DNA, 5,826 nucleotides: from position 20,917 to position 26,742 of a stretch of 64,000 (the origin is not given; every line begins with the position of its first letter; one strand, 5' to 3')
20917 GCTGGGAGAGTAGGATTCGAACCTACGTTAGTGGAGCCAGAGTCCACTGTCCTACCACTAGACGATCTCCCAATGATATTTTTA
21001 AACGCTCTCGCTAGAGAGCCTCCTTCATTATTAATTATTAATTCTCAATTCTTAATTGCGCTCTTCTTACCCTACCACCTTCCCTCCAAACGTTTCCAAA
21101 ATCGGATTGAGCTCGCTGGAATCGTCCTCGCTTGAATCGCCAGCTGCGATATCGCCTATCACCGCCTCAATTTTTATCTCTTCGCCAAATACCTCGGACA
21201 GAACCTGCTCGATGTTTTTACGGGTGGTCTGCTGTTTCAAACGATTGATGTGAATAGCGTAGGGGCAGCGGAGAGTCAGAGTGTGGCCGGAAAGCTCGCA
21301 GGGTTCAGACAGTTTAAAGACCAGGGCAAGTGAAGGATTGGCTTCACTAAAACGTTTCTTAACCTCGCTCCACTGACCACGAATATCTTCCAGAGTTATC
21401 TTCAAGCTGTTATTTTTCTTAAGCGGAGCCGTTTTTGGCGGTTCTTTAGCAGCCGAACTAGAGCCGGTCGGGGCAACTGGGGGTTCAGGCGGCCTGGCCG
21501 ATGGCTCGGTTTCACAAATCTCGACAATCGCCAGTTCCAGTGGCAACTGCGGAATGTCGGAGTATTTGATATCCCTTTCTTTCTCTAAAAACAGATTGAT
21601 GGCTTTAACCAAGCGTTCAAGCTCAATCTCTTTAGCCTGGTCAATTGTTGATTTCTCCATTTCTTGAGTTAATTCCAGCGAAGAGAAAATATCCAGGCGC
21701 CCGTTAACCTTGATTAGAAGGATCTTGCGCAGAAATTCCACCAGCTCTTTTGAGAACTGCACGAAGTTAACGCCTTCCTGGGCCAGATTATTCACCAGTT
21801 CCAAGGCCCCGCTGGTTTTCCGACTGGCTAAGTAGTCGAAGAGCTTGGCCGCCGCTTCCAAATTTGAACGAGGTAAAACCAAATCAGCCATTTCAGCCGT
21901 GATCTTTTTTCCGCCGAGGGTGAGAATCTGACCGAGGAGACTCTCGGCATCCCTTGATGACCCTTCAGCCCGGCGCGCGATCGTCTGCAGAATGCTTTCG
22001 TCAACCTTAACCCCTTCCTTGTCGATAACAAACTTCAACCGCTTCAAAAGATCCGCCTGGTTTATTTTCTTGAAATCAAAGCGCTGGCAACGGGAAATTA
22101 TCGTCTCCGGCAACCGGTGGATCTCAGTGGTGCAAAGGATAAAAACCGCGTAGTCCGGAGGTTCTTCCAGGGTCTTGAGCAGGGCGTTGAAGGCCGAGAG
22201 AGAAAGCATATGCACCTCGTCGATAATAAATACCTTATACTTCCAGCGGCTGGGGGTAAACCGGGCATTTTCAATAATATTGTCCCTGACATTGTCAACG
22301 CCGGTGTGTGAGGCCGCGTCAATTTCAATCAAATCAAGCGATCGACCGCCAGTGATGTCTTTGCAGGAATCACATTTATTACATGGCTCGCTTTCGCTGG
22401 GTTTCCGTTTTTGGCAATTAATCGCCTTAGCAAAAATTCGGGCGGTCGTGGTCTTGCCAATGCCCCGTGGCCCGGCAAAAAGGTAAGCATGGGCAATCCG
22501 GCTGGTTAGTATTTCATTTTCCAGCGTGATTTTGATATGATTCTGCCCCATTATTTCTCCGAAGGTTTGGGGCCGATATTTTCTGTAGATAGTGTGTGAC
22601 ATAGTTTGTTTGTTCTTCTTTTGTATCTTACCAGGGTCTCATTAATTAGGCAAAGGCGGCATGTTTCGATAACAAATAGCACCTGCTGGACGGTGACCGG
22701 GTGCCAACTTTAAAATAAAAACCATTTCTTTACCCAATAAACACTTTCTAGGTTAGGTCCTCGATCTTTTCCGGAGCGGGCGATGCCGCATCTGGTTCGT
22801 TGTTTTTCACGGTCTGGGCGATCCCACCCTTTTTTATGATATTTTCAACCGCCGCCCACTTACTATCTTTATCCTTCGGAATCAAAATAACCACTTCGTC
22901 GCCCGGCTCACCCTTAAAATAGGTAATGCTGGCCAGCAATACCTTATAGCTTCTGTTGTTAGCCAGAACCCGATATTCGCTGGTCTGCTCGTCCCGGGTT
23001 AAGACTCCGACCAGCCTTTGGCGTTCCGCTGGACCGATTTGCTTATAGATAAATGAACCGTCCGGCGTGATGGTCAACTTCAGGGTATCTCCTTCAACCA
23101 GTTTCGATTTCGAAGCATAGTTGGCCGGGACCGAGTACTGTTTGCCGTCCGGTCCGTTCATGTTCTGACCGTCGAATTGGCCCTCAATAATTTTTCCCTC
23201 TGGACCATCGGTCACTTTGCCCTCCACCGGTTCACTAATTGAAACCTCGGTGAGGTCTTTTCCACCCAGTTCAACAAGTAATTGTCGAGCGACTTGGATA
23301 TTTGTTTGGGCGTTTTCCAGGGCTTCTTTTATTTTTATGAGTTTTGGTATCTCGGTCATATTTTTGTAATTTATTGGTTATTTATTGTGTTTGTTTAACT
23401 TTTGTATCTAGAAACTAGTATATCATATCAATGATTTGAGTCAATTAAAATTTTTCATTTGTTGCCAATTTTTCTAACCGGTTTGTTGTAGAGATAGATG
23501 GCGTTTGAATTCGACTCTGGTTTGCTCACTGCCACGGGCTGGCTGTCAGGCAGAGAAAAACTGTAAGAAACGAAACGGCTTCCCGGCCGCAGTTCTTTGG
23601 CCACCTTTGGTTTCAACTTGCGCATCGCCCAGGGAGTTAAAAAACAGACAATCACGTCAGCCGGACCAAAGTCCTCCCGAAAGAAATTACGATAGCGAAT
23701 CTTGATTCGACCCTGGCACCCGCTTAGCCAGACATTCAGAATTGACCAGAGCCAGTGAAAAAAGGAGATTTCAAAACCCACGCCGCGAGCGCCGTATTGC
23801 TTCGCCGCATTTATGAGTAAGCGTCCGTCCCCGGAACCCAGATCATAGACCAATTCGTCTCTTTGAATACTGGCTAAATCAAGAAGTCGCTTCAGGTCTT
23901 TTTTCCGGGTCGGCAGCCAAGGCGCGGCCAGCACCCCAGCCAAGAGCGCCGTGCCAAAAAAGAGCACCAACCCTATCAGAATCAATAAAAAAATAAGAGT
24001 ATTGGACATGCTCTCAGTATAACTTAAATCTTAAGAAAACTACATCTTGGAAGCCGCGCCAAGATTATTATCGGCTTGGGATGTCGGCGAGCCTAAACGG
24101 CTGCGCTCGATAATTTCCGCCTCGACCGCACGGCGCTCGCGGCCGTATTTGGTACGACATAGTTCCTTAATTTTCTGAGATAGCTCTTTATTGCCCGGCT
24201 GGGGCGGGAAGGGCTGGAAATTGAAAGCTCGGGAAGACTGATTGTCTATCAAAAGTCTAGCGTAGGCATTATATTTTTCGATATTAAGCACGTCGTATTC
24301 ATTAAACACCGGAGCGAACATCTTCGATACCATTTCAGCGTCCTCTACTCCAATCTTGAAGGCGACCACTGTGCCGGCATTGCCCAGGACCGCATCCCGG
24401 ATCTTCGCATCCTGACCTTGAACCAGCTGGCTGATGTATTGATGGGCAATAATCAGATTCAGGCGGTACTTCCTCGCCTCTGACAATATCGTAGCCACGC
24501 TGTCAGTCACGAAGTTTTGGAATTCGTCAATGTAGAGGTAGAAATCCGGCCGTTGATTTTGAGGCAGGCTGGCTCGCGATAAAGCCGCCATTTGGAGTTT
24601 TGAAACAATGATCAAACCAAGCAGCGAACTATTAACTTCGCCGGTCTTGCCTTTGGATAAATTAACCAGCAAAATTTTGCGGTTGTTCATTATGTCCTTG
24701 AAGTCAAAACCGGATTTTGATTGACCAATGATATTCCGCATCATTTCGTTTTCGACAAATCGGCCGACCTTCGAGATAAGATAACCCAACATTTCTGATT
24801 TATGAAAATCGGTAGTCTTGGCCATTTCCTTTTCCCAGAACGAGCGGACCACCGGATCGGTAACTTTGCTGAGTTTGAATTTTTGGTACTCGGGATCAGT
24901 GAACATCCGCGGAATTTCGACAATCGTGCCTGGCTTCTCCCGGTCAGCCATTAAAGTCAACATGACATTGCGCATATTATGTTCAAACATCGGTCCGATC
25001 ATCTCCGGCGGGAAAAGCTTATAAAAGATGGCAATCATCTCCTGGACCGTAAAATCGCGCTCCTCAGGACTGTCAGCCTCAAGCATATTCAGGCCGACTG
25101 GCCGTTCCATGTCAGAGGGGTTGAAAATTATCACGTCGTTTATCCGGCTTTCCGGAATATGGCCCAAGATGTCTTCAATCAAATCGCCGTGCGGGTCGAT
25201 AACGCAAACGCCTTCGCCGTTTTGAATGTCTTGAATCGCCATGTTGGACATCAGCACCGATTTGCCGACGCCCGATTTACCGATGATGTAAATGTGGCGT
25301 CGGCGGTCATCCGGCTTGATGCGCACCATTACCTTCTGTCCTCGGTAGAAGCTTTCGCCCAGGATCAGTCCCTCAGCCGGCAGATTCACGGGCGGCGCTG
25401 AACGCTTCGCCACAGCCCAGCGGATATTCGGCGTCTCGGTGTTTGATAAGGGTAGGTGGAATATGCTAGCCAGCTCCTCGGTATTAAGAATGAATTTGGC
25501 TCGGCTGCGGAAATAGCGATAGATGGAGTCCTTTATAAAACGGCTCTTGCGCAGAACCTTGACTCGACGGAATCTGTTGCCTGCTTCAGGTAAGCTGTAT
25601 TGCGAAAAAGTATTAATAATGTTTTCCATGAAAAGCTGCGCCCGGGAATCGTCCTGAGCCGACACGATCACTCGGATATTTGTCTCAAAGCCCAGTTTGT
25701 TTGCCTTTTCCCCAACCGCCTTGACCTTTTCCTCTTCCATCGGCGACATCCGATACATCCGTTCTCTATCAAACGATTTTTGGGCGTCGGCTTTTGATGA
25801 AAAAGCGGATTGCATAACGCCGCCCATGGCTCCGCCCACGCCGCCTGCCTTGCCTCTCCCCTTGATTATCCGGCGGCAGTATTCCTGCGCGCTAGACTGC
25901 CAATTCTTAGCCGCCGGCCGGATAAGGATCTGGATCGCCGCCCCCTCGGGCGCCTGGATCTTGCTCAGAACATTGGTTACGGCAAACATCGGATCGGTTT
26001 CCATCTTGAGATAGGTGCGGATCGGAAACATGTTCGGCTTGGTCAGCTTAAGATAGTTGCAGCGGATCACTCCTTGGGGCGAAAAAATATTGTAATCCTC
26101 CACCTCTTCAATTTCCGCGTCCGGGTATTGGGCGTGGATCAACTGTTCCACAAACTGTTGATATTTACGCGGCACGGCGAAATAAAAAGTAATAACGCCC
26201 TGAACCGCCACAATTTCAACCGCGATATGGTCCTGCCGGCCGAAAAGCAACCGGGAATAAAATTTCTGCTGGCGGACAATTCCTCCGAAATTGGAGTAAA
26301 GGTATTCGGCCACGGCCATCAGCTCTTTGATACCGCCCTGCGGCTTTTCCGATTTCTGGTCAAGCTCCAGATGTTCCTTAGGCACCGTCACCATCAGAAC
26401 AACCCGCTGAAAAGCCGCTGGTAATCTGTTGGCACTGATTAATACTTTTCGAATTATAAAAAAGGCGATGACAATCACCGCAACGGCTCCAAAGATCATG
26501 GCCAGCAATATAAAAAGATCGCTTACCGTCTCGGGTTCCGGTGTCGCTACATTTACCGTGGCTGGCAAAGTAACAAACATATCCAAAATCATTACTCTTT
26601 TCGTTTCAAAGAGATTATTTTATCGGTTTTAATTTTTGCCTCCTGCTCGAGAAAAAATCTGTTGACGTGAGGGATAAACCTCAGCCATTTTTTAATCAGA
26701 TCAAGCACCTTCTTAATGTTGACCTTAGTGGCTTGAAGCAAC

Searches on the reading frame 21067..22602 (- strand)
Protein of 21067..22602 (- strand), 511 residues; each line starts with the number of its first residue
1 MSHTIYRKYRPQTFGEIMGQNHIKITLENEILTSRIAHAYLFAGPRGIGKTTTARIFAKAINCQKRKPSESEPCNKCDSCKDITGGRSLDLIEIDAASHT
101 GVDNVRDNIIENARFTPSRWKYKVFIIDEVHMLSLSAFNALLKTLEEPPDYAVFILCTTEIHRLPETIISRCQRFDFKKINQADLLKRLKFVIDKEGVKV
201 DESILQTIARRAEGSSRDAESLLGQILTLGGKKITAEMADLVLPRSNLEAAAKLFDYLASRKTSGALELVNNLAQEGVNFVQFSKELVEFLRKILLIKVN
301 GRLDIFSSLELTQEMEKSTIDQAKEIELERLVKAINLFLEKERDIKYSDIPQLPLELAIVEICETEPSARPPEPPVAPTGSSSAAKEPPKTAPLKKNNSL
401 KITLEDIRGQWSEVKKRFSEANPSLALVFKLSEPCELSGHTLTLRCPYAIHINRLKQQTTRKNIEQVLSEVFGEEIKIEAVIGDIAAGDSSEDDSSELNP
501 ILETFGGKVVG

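Call 23: search_protein_families(library=pfam, proteins=[window:21067-22602:-], max_evalue=0.001)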
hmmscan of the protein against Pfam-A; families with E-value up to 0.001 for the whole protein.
window:21067-22602:- (511 aa): 10 families
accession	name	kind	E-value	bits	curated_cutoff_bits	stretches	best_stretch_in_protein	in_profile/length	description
PF13177.12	DNA_pol3_delta2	-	6e-44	150.3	27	1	20-180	2-160/161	DNA polymerase III, delta subunit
PF00004.35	AAA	-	1.5e-11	45.3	21.2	1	41-175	2-126/131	ATPase family associated with various cellular activities (AAA)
PF12169.13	DNA_pol3_gamma3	-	5.7e-10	39.6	24.4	1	251-365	18-130/143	DNA polymerase III subunits gamma and tau domain III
PF22608.2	DNAX_ATPase_lid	-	8.5e-09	35.5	27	1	187-231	4-48/49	DNA polymerase III clamp loader subunit, ATPase lid domain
PF07728.20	AAA_5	-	3.4e-07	30.8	22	1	41-147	3-92/139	AAA domain (dynein-related subfamily)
PF05496.18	RuvB_N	-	8.5e-07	29.3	27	1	10-69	2-65/159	Holliday junction DNA helicase RuvB P-loop domain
PF13401.12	AAA_22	-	4.9e-05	24.1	27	1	41-156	9-120/130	AAA domain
PF21960.2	RCF1-5-like_lid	-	0.00017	21.9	27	1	187-214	1-29/43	RCF1/5-like, AAA+ ATPase lid domain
PF03215.21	Rad17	-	0.00031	21.2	23.8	1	6-144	10-158/186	Rad17 P-loop domain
PF13245.12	AAA_19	-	0.00057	20.5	25.1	0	40-147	15-116/134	AAA domain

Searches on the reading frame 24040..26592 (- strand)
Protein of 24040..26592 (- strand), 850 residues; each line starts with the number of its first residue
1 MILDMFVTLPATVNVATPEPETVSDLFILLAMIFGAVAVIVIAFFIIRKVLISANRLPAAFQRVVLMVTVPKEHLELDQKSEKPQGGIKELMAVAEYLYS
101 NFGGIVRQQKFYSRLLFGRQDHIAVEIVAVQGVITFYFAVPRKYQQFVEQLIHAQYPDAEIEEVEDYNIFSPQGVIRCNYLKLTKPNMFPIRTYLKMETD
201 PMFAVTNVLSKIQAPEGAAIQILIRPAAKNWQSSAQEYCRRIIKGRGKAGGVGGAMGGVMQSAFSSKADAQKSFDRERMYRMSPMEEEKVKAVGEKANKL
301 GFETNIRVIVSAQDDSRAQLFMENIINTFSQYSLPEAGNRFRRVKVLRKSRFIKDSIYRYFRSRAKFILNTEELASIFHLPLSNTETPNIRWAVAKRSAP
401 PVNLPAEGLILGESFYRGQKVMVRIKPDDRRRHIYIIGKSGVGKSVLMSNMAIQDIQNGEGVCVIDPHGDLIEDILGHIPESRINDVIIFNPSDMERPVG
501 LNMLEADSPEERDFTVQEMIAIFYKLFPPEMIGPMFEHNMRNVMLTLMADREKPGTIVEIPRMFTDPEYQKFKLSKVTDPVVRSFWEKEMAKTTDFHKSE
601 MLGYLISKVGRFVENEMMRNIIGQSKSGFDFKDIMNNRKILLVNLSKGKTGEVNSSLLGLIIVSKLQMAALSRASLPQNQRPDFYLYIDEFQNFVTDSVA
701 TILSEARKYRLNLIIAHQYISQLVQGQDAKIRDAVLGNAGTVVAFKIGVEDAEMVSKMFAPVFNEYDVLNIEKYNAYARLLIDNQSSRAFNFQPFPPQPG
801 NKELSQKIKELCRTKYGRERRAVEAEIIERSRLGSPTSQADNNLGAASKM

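Call 3: search_protein_families(library=pfam, proteins=[window:24040-26592:-], max_evalue=0.01)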
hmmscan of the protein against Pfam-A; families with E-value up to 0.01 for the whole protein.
window:24040-26592:- (850 aa): 6 families
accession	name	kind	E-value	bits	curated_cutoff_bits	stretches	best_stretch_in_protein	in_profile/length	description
PF02534.20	T4SS-DNA_transf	-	4.1e-12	46.1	20.1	1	414-757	31-380/468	Type IV secretory system Conjugative DNA transfer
PF10412.15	TrwB_AAD_bind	-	2.7e-11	43.5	20.5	1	425-757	9-321/387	Type IV secretion-system coupling protein DNA-binding domain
PF12696.13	TraG-D_C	-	1.1e-07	32.2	22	1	684-759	2-79/126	TraM recognition site of TraD and TraG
PF01935.23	DUF87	-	3.7e-06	27.7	23.2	1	418-473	9-66/220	Helicase HerA, central domain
PF13401.12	AAA_22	-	0.0027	18.5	27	0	430-469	4-44/130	AAA domain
PF13191.12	AAA_16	-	0.005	17.8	32.6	0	430-452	23-45/167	AAA ATPase domain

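Call 65: search_protein_families(library=ncbifam, proteins=[window:24040-26592:-], max_evalue=0.00001)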
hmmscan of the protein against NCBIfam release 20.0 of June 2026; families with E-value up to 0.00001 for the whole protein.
window:24040-26592:- (850 aa): 6 families
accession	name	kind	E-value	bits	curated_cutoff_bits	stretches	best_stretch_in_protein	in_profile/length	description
TIGR03743.1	SXT_TraD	subfamily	7.5e-13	47.8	366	1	421-470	165-214/636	conjugative transfer system coupling protein TraD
NF045973.1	conju_CD1115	equivalog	1.6e-11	43.8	250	1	426-754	19-364/442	VirD4-like conjugal transfer protein, CD1115 family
NF045975.1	VirB4_plasma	equivalog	2.7e-08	32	590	0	406-468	488-552/894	Mbov_0397 family ICE element conjugal transfer ATPase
TIGR03754.1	conj_TOL_TraD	equivalog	1.3e-07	30.6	647.55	1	421-471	170-220/643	type IV conjugative transfer system coupling protein TraD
NF041447.1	TrbC_conju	equivalog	2.2e-07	29.7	800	0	597-750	334-496/685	F-type conjugative transfer protein TrbC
NF053655.1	CedD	equivalog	8.7e-06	24.7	600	0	412-475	202-265/527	DNA-translocating ATPase CedD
